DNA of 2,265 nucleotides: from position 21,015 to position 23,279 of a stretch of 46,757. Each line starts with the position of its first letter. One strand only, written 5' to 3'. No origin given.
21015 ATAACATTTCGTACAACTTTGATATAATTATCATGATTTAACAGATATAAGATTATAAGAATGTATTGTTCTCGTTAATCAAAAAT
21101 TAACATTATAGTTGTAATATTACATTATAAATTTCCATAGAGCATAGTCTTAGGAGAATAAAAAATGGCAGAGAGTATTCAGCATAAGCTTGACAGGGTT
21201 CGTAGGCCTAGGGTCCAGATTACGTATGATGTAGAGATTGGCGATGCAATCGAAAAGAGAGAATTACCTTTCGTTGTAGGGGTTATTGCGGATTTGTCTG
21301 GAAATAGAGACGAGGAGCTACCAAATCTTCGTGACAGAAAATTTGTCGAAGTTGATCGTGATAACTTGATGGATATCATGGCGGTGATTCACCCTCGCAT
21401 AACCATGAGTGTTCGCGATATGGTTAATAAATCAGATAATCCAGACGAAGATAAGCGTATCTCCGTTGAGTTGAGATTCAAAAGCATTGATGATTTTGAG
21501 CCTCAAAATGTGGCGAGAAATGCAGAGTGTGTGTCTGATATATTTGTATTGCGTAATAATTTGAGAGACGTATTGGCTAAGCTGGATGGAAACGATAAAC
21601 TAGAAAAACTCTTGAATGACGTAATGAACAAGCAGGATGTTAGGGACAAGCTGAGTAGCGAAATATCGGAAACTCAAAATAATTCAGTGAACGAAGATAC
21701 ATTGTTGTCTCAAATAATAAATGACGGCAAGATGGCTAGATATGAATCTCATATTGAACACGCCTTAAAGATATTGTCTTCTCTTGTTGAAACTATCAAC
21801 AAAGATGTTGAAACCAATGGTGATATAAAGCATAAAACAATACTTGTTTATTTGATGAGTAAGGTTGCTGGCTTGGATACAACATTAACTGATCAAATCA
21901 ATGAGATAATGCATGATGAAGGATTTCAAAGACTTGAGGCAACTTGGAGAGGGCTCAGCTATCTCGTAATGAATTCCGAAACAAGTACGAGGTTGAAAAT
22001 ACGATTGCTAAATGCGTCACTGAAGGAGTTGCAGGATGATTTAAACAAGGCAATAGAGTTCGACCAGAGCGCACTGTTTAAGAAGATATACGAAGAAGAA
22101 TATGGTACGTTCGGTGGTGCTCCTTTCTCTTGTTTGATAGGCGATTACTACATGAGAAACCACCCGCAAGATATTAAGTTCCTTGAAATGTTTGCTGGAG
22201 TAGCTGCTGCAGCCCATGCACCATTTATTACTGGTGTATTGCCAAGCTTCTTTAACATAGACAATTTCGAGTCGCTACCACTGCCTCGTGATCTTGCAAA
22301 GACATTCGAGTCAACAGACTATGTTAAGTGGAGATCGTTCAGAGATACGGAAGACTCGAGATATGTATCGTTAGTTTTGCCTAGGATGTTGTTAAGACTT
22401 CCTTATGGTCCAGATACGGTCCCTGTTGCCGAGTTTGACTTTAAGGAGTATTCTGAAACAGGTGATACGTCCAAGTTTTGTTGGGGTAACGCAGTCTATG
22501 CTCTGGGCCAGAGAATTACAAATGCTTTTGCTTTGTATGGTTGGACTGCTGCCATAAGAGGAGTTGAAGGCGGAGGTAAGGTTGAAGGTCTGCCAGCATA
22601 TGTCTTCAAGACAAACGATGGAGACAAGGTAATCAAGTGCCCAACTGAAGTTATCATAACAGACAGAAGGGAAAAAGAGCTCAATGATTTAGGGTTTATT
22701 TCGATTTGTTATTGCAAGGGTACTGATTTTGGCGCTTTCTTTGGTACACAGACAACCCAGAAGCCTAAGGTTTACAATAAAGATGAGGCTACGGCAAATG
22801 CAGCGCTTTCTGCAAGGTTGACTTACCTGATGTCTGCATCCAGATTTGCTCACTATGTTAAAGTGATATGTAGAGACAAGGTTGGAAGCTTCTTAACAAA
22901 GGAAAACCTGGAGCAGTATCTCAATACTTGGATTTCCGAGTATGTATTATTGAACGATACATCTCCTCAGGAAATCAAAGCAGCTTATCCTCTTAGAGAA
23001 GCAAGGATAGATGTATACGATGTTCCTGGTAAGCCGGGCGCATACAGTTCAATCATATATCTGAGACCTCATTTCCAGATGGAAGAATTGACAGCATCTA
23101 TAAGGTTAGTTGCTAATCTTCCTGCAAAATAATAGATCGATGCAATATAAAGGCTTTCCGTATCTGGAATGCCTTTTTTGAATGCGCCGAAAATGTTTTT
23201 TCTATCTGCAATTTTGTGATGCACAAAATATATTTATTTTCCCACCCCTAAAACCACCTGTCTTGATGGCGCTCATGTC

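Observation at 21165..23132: A single ORF fuses the T6SS sheath subunits TssB and TssC, isolated from any other T6SS gene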

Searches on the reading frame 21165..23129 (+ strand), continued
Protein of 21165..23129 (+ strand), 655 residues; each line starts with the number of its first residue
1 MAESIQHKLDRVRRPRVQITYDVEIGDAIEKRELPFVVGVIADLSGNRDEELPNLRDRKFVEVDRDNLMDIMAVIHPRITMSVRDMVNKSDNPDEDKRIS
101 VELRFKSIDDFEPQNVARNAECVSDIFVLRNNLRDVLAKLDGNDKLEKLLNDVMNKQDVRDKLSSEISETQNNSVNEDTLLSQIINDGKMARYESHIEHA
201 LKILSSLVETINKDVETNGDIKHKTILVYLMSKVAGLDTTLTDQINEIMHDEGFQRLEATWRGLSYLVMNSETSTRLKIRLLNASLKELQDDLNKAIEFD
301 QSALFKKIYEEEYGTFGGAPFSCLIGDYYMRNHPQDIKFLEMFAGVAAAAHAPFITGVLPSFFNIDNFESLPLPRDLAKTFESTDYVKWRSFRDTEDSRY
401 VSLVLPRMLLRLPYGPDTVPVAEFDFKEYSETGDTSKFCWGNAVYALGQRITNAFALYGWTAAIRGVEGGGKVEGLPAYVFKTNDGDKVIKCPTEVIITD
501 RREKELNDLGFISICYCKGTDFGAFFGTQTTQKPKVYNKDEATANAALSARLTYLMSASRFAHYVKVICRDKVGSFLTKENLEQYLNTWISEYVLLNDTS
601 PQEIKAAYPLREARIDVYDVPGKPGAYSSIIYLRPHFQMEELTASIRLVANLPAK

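Call 88: find_encoding_contigs(protein=P0130, flank=3000, max_places=3)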
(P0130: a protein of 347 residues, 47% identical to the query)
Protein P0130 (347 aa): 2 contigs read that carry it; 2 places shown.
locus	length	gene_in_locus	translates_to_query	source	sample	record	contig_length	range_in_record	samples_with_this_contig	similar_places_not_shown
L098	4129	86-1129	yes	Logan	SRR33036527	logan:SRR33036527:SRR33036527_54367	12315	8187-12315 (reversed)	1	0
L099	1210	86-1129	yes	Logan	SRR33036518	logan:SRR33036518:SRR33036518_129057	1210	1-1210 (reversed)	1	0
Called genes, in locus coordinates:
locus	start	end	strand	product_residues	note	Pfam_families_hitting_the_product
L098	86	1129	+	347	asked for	PF06996:T6SS_TssG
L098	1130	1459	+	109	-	-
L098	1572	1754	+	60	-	PF13597:NRDD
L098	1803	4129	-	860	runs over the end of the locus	PF00005:ABC_tran (faint), PF02463:SMC_N (faint), PF13191:AAA_16 (faint), PF13481:AAA_25 (faint), PF13555:AAA_29 (faint), PF25199:nSTAND_NTPase5 (faint), PF17760:UvrA_inter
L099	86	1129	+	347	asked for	PF06996:T6SS_TssG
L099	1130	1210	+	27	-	?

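Call 89: find_encoding_contigs(protein=P0123, flank=3000, max_places=3)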
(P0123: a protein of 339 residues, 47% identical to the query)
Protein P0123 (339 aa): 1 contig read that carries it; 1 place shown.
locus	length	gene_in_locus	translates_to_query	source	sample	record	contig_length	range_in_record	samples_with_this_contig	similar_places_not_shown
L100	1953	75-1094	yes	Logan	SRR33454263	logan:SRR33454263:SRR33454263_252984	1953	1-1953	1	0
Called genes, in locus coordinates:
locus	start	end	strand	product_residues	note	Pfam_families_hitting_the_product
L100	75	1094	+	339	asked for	PF06996:T6SS_TssG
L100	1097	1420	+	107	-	-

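Call 90: find_encoding_contigs(protein=P0126, flank=3000, max_places=3)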
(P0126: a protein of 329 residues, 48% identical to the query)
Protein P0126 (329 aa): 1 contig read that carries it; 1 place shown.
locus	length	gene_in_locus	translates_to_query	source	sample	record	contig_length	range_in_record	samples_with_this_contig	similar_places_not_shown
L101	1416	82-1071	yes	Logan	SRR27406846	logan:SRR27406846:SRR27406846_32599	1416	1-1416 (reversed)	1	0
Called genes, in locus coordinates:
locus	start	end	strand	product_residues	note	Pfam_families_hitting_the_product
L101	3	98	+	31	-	?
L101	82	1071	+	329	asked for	PF06996:T6SS_TssG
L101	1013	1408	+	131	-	-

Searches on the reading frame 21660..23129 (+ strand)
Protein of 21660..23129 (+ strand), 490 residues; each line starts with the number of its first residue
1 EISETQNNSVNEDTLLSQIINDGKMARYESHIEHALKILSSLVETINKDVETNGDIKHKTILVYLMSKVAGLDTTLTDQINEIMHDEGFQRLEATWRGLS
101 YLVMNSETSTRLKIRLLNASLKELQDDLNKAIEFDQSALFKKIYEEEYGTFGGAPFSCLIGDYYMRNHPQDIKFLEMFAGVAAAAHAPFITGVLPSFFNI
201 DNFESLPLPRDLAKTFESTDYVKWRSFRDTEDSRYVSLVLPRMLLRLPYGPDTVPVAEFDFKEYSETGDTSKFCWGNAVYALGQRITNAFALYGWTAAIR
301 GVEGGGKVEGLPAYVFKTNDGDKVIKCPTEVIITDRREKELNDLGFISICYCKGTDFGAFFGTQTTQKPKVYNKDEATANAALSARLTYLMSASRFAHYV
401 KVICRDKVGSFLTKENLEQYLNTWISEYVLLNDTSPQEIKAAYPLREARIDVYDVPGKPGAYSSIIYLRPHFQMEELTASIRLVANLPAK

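Call 3: search_protein_families(library=pfam, proteins=[window:21660-23129:+], max_evalue=0.01)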
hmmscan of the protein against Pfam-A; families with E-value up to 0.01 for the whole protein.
window:21660-23129:+ (490 aa): 2 families
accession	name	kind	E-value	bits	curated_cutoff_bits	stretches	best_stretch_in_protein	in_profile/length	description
PF05943.17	VipB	-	1.6e-126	421.9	27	1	68-367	3-301/301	EvpB/VC_A0108, tail sheath N-terminal domain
PF18945.5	VipB_2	-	8.7e-43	145.5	27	1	376-487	1-112/112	EvpB/VC_A0108, tail sheath gpW/gp25-like domain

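Call 4: search_protein_families(library=ncbifam, proteins=[window:21660-23129:+], max_evalue=0.01)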
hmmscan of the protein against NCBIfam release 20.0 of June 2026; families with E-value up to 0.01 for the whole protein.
window:21660-23129:+ (490 aa): 1 family
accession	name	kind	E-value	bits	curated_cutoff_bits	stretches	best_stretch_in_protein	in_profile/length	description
TIGR03355.1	VI_chp_2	equivalog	7.4e-195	648.3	271.5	1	13-488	2-473/473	type VI secretion system contractile sheath large subunit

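Call 73: find_homologous_proteins(query=window:21696-23129:+, max_evalue=1e-50)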
Query window:21696-23129:+ (478 aa): 8000 proteins with E <= 1e-50 among 8000 candidates; the best 120 are listed.
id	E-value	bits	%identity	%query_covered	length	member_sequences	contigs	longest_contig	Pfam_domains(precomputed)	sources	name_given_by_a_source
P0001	0.0e+0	1089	100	100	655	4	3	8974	PF05591.18,PF18945.6,PF05943.18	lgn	-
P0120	2.2e-235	800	72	100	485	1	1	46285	PF18945.6,PF05943.18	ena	-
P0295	8.8e-233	791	70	100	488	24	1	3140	PF18945.6,PF05943.18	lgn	-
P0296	2.9e-229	780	69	100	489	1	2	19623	PF18945.6,PF05943.18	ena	-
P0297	1.1e-228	778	69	100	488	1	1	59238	PF18945.6,PF05943.18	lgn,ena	-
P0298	2.3e-228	777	68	100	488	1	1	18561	PF18945.6,PF05943.18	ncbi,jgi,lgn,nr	ncbi:MAG: type VI secretion system contractile sheath large subunit [Holosporales bacterium]|jgi:typ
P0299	3.2e-227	773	68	100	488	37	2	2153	PF18945.6,PF05943.18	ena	-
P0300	6.4e-227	772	69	100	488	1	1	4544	PF18945.6,PF05943.18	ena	-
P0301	6.5e-227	772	69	100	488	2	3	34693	PF18945.6,PF05943.18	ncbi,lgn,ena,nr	ncbi:MAG: type VI secretion system contractile sheath large subunit [Alphaproteobacteria bacterium]|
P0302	1.7e-226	771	69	100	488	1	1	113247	PF18945.6,PF05943.18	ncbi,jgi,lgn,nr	ncbi:MAG: type VI secretion system contractile sheath large subunit [Holosporales bacterium]|jgi:typ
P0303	5.6e-226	769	68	100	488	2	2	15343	PF18945.6,PF05943.18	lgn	-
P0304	1.6e-225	767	68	100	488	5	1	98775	PF18945.6,PF05943.18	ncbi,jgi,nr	ncbi:MAG: type VI secretion system contractile sheath large subunit [Holosporales bacterium]|jgi:typ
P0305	1.7e-225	767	68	100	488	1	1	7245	PF18945.6,PF05943.18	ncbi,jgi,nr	ncbi:MAG: type VI secretion system contractile sheath large subunit [Holosporales bacterium]|jgi:typ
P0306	2.7e-225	767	68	100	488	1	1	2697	PF18945.6,PF05943.18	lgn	-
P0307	6.8e-225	765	68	100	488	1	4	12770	PF18945.6,PF05943.18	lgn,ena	-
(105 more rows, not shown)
